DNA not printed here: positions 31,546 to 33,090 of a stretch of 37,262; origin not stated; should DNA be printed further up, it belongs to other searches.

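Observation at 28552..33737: Second, uncharacterised BCR / 2-hydroxyacyl-CoA-dehydratase-like module with two core subunits and two different ATPases, interleaved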

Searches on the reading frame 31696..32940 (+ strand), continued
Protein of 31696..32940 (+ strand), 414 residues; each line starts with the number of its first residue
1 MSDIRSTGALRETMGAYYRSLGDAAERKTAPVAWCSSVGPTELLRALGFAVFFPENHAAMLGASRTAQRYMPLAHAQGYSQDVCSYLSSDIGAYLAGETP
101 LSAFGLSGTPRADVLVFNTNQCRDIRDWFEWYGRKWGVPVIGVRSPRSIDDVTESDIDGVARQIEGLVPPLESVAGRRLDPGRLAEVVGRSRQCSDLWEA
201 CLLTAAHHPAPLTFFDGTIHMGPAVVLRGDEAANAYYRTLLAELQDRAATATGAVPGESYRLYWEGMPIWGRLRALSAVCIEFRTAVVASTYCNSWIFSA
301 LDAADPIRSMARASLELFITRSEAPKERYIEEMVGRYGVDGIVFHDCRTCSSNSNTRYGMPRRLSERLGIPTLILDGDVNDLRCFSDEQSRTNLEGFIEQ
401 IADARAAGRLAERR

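Call 50: search_solved_structures(query=window:31696-32940:+, max_evalue=0.001, show_alignments=5)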
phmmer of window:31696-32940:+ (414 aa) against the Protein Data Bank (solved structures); distinct sequences matched with E-value up to 0.001: 5.
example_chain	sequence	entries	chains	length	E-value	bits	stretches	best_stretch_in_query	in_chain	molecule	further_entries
3o3m_A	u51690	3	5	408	2.4e-48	168.4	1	23-405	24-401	alpha subunit 2-hydroxyisocaproyl-CoA dehydratase | alpha-subunit 2-hydroxyisocaproyl-CoA dehydratase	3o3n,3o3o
9g87_A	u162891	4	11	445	1.7e-27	99.6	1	17-405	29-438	3-methylbenzoyl-CoA reductase beta subunit MbdO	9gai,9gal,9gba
8s02_A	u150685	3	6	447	1.1e-19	74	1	7-276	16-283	BzdO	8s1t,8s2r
7yyl_C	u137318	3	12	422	0.00011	24.5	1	205-401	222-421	Dehydratase family protein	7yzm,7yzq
6eno_A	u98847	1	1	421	0.00016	24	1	205-401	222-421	Dehydratase family protein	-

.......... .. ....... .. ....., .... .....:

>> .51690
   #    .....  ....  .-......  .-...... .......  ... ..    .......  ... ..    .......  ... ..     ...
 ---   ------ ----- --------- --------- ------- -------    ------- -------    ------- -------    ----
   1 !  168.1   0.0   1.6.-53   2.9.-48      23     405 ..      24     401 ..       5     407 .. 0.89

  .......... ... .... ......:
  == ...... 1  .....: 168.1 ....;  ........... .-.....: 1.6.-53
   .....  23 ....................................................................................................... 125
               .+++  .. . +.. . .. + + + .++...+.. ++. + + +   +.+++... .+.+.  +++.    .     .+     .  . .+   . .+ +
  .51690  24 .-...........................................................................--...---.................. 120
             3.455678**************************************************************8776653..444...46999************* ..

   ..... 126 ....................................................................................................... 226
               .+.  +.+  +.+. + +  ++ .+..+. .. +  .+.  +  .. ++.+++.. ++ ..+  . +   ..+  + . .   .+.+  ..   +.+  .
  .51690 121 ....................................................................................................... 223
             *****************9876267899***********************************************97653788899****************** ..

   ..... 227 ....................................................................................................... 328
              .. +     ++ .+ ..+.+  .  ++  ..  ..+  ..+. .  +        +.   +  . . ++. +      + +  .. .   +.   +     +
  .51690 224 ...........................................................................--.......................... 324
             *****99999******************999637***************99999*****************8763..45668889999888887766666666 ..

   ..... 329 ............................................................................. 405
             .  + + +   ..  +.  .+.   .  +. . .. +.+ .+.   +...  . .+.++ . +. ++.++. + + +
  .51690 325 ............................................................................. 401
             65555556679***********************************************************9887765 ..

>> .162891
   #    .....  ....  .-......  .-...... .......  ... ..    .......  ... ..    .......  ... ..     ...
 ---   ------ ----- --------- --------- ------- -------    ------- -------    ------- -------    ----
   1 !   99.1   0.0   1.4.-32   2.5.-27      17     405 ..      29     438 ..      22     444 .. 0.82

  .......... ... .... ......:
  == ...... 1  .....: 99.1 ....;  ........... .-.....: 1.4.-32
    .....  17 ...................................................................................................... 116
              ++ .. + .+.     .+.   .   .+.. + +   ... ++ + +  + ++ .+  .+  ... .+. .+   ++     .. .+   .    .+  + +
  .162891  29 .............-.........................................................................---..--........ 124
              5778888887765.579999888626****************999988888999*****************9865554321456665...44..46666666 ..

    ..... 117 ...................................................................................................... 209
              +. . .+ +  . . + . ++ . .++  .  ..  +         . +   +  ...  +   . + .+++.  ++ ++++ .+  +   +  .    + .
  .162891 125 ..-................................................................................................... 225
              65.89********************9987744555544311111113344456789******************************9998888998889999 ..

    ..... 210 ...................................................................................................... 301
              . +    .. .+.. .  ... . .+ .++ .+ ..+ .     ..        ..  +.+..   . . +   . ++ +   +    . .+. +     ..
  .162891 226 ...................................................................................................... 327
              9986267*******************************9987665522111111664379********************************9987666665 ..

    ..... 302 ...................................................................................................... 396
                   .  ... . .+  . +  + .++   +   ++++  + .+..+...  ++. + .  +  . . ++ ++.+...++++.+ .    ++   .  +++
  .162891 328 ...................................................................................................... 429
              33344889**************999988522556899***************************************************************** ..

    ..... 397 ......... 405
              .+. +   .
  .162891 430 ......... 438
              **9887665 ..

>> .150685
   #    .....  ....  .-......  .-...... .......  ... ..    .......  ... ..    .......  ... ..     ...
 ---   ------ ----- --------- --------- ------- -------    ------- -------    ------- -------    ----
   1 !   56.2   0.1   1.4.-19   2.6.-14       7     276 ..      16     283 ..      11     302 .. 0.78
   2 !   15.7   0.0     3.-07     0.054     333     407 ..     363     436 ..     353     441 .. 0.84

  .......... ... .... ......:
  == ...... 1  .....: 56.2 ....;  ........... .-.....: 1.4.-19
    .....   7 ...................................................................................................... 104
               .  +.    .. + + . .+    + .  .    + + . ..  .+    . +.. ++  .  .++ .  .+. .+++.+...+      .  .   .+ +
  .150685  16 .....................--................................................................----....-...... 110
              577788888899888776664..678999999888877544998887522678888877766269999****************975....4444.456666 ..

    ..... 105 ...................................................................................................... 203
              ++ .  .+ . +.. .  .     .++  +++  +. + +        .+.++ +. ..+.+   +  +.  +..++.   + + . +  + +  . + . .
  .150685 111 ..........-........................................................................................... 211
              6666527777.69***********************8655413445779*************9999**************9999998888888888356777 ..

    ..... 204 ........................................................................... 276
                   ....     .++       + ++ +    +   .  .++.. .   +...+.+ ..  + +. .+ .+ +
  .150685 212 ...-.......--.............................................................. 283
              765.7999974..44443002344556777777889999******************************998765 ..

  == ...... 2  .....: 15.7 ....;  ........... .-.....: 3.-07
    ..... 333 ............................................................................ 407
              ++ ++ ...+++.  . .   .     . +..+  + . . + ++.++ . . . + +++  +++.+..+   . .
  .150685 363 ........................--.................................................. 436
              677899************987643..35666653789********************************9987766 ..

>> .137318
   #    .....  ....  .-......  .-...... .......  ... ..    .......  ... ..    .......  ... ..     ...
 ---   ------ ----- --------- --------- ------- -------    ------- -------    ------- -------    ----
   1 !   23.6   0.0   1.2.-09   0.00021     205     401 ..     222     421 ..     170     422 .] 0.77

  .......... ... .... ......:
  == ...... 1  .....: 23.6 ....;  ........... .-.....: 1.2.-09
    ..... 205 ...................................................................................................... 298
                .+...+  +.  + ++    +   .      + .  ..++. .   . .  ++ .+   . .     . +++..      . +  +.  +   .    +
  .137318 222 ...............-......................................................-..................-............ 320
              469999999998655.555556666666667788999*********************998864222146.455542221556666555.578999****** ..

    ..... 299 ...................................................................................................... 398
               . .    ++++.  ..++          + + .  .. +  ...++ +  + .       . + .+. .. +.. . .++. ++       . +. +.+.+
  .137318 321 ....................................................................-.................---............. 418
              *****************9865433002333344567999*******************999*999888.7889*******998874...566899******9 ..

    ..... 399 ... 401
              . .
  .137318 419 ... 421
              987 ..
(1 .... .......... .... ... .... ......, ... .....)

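Call 65: find_related_loci(query=A2, collection=metagenome_contigs, flank=8000)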
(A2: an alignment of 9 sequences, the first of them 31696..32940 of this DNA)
Query A2 (414 aa) in metagenome_contigs; peptide patterns used: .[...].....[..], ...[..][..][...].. (x = any residue, [..] = any of these).
600 stretches matched a pattern (row limit reached: there are more); 555 encode a relative of the query (tblastn E <= 1e-3); the best 80 are kept; 80 distinct loci.
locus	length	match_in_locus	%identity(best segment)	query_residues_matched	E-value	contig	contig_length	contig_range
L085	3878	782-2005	83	1-408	0e+0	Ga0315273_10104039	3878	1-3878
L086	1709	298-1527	78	1-409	0e+0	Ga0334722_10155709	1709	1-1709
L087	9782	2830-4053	79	1-408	0e+0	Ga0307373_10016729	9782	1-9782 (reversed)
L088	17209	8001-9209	77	2-404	0e+0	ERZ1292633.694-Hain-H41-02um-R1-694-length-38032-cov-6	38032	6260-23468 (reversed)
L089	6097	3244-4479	76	1-412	0e+0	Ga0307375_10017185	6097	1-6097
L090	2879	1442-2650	74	1-403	0e+0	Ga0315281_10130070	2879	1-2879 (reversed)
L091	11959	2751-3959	73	1-403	0e+0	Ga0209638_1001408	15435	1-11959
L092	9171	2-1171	73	19-408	0e+0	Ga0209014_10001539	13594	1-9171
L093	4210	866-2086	72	1-407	0e+0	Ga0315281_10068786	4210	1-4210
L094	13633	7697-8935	68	2-414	0e+0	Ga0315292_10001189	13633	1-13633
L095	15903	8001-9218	75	2-407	0e+0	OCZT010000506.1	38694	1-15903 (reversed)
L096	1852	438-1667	66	3-412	0e+0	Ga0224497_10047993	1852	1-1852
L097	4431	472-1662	64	8-404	0e+0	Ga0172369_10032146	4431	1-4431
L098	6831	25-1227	62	4-404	2e-177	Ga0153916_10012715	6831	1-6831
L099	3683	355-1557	62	3-404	0e+0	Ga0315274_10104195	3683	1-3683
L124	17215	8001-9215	57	1-403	1e-166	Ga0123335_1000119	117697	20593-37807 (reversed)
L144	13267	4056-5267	57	4-405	3e-164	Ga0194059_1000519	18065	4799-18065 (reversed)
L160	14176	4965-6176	59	4-405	3e-163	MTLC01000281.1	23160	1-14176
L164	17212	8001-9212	56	4-405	4e-163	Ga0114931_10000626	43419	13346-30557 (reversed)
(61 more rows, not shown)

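Call 69: search_protein_families(library=pfam, proteins=[L124:5522-6805:-, L124:4263-5459:+, L124:12285-13304:-, L124:13333-14235:-, L124:14376-17132:-, L160:1539-3596:+, L160:274-1524:-, L160:11386-12723:+, L164:4005-5297:+, L164:15922-17178:+], max_evalue=0.00001)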
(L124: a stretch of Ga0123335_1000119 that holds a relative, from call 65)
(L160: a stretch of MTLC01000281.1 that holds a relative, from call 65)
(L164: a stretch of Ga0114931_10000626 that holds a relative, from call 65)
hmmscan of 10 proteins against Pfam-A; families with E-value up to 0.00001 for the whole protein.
L124:5522-6805:- (427 aa): 2 families
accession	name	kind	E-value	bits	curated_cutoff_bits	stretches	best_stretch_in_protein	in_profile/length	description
PF09861.14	Lar_N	-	4.7e-50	170.1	23.3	1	7-206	1-198/204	Lactate racemase N-terminal domain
PF21113.2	LarA_C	-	5.8e-09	36.5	25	1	275-421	4-149/152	Lactate racemase C-terminal domain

L124:4263-5459:+ (398 aa): 1 family
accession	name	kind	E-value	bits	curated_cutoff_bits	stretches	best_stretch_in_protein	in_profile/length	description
PF02515.22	CoA_transf_3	-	3.2e-119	398.8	23.3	1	6-379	1-366/366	CoA-transferase family III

L124:12285-13304:- (339 aa): 1 family
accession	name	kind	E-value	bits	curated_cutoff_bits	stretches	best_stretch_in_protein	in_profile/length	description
PF13449.12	Phytase-like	-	3.5e-35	122.7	27.6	1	70-318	2-284/284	Esterase-like activity of phytase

L124:13333-14235:- (300 aa): 0 families

L124:14376-17132:- (918 aa): 0 families

L160:1539-3596:+ (685 aa): 9 families
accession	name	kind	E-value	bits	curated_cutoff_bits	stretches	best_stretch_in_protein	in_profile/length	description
PF00158.32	Sigma54_activat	-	7.3e-73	244.2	20.2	1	367-533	1-167/168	Sigma-54 interaction domain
PF25601.1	AAA_lid_14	-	8.9e-21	74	27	1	539-605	1-67/87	AAA+ ATPase lid domain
PF14532.12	Sigma54_activ_2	-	2.5e-20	73.5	25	1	368-538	1-138/138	Sigma-54 interaction domain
PF08448.16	PAS_4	-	4.6e-15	56.2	23.1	1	43-153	3-109/110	PAS fold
PF07728.20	AAA_5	-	5.6e-08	33.3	22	1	391-509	2-123/139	AAA domain (dynein-related subfamily)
PF01590.32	GAF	-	8.7e-07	30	22.4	0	190-323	8-128/133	GAF domain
PF13188.13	PAS_8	-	2.4e-06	27.7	21.8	1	37-82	3-45/65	PAS domain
PF00989.32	PAS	-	2.8e-06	27.7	22.6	1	37-148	3-112/113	PAS fold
PF07724.20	AAA_2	-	5.8e-06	26.9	27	0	389-515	4-131/166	AAA domain (Cdc48 subfamily)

L160:274-1524:- (416 aa): 0 families

L160:11386-12723:+ (445 aa): 2 families
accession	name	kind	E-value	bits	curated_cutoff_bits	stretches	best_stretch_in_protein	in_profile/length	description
PF13336.12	AcetylCoA_hyd_C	-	8.6e-63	211.3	23.7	1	283-439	1-154/154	Acetyl-CoA hydrolase/transferase C-terminal domain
PF02550.21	AcetylCoA_hydro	-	3.4e-23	83.1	24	1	14-189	3-190/198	Acetyl-CoA hydrolase/transferase N-terminal domain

L164:4005-5297:+ (430 aa): 1 family
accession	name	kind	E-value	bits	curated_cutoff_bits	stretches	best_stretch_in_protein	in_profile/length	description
PF06808.19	DctM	-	1.1e-105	354.3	23.8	1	10-418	2-412/413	Tripartite ATP-independent periplasmic transporter, DctM component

L164:15922-17178:+ (418 aa): 7 families
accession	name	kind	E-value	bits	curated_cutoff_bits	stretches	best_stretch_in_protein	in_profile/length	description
PF02353.26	CMAS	-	1.1e-89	300.8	27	1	138-397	3-273/273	Mycolic acid cyclopropane synthetase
PF13649.12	Methyltransf_25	-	4.3e-17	63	27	1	200-290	1-97/97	Methyltransferase domain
PF08241.18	Methyltransf_11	-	1.2e-15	58.3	21.2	1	201-293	1-94/95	Methyltransferase domain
PF13489.12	Methyltransf_23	-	4.6e-15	56.2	27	1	190-304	14-124/164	Methyltransferase domain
PF08242.18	Methyltransf_12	-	3.7e-13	50.4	30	1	201-292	1-98/98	Methyltransferase domain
PF13847.12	Methyltransf_31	-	2.2e-09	37.6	27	1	195-298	2-113/145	Methyltransferase domain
PF01728.25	FtsJ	-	6.7e-06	26.6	24.1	0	184-232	8-58/181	FtsJ-like methyltransferase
